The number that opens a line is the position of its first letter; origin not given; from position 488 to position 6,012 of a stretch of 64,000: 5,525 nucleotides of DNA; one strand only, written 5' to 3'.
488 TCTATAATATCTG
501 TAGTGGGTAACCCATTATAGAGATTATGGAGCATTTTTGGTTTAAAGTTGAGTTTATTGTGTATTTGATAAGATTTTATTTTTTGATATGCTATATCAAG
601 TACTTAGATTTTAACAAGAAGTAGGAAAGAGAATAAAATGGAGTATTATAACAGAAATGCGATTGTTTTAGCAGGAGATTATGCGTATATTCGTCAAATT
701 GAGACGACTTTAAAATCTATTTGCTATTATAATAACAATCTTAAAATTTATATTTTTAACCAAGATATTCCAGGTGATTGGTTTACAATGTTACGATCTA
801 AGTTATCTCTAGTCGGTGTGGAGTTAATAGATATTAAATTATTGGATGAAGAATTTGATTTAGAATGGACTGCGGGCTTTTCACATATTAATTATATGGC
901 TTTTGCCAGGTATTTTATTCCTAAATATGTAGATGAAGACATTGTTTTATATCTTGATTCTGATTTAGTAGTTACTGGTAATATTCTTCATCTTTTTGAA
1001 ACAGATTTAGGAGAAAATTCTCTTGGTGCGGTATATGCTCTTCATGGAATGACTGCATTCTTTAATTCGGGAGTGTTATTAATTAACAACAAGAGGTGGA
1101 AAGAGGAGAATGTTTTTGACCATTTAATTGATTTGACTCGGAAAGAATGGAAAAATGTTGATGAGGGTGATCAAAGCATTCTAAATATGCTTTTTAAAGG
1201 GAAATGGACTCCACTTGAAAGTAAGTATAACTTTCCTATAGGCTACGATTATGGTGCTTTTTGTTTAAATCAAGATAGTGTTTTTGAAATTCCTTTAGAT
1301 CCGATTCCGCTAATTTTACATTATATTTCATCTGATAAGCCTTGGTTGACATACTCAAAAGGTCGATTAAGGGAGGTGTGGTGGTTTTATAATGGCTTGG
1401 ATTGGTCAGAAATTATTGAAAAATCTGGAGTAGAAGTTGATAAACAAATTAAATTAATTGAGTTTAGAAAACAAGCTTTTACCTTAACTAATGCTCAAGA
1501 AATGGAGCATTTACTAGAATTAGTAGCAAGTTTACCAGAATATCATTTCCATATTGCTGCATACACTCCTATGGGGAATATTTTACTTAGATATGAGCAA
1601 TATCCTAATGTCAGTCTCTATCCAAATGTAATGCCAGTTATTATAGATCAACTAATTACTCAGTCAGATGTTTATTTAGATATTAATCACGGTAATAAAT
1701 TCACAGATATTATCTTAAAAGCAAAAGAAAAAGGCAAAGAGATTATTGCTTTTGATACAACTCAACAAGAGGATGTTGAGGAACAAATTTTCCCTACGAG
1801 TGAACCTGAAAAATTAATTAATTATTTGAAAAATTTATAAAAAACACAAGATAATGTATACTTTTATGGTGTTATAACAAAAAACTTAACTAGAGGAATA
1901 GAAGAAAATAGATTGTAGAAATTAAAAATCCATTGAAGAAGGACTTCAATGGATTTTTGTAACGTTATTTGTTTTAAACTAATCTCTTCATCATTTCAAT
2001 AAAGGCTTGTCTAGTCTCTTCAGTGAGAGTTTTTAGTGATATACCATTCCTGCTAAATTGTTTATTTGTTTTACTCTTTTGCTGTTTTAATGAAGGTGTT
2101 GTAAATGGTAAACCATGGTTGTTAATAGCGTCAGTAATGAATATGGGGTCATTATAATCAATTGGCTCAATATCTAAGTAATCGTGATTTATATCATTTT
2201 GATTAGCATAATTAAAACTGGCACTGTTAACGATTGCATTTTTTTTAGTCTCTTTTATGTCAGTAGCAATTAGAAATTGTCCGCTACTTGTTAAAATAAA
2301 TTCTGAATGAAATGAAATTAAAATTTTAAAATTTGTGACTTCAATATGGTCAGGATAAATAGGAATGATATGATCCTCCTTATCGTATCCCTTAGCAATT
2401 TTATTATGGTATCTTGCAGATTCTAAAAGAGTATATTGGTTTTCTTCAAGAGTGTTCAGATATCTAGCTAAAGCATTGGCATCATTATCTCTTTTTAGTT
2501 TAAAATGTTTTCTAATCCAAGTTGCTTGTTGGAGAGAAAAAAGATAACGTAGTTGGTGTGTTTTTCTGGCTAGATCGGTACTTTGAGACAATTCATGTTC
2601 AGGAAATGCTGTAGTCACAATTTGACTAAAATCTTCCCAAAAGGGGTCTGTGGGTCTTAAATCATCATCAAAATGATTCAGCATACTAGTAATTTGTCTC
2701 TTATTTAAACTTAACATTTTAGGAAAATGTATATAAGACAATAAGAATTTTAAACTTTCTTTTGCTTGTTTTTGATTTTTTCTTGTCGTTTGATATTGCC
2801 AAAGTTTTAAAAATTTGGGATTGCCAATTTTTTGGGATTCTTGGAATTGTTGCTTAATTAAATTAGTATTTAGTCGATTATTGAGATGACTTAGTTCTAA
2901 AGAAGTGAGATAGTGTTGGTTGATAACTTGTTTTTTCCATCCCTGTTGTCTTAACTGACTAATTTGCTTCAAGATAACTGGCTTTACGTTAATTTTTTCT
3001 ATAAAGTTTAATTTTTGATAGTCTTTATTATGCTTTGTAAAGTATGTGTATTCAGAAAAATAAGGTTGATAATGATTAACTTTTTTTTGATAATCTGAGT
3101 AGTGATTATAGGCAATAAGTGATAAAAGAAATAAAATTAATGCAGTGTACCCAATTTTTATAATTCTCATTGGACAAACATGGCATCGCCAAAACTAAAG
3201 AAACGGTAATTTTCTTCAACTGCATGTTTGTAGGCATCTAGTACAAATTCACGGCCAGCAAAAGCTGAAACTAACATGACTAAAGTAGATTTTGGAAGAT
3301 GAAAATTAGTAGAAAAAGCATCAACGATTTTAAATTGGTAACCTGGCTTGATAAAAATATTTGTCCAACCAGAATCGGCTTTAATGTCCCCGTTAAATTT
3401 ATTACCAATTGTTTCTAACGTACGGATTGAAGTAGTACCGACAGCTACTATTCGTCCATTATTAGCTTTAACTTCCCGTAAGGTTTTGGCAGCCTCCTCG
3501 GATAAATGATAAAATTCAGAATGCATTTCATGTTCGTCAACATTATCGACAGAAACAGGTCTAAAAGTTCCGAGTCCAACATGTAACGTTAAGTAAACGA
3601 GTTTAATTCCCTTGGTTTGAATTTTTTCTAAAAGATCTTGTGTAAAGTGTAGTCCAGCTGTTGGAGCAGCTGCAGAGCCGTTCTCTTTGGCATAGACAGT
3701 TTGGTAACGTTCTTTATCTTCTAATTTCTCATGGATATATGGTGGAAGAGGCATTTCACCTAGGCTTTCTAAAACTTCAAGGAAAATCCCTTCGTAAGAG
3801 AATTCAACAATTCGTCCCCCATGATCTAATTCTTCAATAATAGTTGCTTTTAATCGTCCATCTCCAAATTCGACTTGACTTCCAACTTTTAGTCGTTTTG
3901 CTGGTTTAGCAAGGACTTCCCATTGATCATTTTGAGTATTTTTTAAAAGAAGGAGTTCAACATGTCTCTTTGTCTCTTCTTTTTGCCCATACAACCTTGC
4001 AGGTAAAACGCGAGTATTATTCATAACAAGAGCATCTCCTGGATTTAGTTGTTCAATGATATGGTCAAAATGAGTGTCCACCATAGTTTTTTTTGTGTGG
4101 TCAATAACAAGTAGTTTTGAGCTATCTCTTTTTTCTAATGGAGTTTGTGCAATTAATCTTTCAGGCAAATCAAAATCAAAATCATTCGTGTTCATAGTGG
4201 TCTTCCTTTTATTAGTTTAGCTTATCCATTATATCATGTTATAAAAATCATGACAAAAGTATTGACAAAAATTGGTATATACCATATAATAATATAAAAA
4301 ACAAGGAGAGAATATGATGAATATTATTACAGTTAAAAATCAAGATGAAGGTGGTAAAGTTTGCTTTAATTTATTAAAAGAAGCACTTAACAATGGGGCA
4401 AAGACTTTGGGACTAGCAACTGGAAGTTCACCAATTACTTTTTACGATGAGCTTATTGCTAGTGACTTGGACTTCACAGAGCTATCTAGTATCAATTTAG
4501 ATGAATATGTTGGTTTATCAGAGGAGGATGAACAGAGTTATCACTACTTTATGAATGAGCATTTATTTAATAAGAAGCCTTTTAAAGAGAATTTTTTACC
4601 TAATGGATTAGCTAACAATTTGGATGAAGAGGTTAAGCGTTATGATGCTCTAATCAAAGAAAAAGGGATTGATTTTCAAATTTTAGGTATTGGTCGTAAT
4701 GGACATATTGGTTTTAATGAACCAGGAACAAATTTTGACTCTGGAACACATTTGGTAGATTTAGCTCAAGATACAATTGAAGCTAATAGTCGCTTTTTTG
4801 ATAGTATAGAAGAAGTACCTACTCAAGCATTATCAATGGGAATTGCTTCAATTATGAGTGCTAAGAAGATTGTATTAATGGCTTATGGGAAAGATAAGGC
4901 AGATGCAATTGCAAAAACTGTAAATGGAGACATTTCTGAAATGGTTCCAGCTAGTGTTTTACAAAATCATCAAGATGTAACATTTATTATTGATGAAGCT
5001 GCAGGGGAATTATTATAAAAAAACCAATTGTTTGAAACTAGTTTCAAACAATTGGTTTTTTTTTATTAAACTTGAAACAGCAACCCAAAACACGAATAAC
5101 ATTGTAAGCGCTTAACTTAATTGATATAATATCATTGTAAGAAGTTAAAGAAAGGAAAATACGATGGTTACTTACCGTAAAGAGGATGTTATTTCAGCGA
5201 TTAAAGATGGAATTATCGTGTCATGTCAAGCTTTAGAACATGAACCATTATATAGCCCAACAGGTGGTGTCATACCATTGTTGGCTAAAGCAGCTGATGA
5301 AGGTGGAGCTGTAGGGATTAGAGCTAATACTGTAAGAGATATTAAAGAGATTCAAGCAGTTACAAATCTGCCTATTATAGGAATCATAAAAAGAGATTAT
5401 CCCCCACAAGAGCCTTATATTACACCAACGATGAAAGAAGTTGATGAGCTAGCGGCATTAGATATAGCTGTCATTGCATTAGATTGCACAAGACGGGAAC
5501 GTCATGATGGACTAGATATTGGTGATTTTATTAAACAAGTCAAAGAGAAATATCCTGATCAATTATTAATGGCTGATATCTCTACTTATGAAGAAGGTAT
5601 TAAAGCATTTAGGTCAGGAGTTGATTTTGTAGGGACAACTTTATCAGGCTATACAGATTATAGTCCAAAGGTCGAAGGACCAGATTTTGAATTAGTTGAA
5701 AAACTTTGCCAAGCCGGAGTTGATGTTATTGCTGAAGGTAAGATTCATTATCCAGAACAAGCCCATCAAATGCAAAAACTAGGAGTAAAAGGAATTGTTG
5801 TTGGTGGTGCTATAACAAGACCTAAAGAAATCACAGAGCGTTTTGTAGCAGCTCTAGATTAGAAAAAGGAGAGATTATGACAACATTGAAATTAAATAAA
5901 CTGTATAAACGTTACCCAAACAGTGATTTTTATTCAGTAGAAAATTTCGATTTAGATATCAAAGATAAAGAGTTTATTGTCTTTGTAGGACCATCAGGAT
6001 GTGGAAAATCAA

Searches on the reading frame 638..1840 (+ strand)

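Call 38: search_protein_families(library=pfam, proteins=[window:638-1840:+], max_evalue=0.00001)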
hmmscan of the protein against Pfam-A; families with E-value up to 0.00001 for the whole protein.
window:638-1840:+ (400 aa): 1 family
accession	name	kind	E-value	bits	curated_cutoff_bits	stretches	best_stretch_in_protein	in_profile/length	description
PF01501.26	Glyco_transf_8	-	2.2e-34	119.6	24.3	1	9-237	2-250/253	Glycosyl transferase family 8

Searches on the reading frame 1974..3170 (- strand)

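Call 38: search_protein_families(library=pfam, proteins=[window:1974-3170:-], max_evalue=0.00001)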
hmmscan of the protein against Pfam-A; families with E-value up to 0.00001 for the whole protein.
window:1974-3170:- (398 aa): 1 family
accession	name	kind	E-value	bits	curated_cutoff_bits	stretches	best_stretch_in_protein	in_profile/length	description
PF11311.13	DUF3114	-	1.7e-69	234.6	25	1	115-370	1-253/266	Protein of unknown function (DUF3114)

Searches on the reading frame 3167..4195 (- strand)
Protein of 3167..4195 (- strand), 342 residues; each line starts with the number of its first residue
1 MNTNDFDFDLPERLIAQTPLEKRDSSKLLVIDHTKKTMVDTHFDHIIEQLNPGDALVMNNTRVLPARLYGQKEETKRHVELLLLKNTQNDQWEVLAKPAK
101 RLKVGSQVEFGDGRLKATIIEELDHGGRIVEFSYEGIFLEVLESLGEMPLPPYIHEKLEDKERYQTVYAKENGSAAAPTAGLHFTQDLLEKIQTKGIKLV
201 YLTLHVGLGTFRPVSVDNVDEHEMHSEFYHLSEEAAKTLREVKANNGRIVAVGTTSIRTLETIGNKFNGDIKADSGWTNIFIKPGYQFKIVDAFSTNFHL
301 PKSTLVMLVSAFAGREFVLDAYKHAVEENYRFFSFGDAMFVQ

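Call 38: search_protein_families(library=pfam, proteins=[window:3167-4195:-], max_evalue=0.00001)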
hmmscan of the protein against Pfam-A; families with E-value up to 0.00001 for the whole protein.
window:3167-4195:- (342 aa): 1 family
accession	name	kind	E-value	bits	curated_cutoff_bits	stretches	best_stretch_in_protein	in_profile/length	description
PF02547.20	Queuosine_synth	-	1.1e-140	468.8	25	1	4-341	2-322/322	Queuosine biosynthesis protein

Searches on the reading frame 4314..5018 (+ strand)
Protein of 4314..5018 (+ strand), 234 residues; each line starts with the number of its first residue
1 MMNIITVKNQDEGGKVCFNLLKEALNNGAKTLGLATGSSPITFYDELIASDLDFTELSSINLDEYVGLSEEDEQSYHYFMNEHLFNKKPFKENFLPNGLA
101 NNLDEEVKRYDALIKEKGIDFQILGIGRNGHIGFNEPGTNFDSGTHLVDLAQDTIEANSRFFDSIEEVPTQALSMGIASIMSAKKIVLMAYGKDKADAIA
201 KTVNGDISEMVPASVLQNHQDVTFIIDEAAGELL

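Call 38: search_protein_families(library=pfam, proteins=[window:4314-5018:+], max_evalue=0.00001)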
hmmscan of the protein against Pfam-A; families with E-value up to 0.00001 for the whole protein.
window:4314-5018:+ (234 aa): 1 family
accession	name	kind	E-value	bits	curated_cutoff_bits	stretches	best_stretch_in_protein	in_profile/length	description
PF01182.26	Glucosamine_iso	-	4e-17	63.3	27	1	19-222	16-222/225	Glucosamine-6-phosphate isomerases/6-phosphogluconolactonase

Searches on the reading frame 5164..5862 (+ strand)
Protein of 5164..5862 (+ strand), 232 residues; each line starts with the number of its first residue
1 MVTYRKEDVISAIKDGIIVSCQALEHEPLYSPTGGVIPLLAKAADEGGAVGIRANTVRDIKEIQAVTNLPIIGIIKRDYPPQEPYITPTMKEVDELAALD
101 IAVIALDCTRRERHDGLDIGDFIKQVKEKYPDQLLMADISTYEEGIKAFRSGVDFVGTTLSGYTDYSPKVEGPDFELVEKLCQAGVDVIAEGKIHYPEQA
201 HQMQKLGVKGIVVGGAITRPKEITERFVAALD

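Call 38: search_protein_families(library=pfam, proteins=[window:5164-5862:+], max_evalue=0.00001)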
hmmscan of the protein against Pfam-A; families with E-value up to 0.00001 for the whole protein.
window:5164-5862:+ (232 aa): 1 family
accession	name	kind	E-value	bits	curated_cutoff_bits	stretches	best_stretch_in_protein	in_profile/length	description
PF04131.20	NanE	-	3.4e-74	248.6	27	1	38-231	2-190/192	Putative N-acetylmannosamine-6-phosphate epimerase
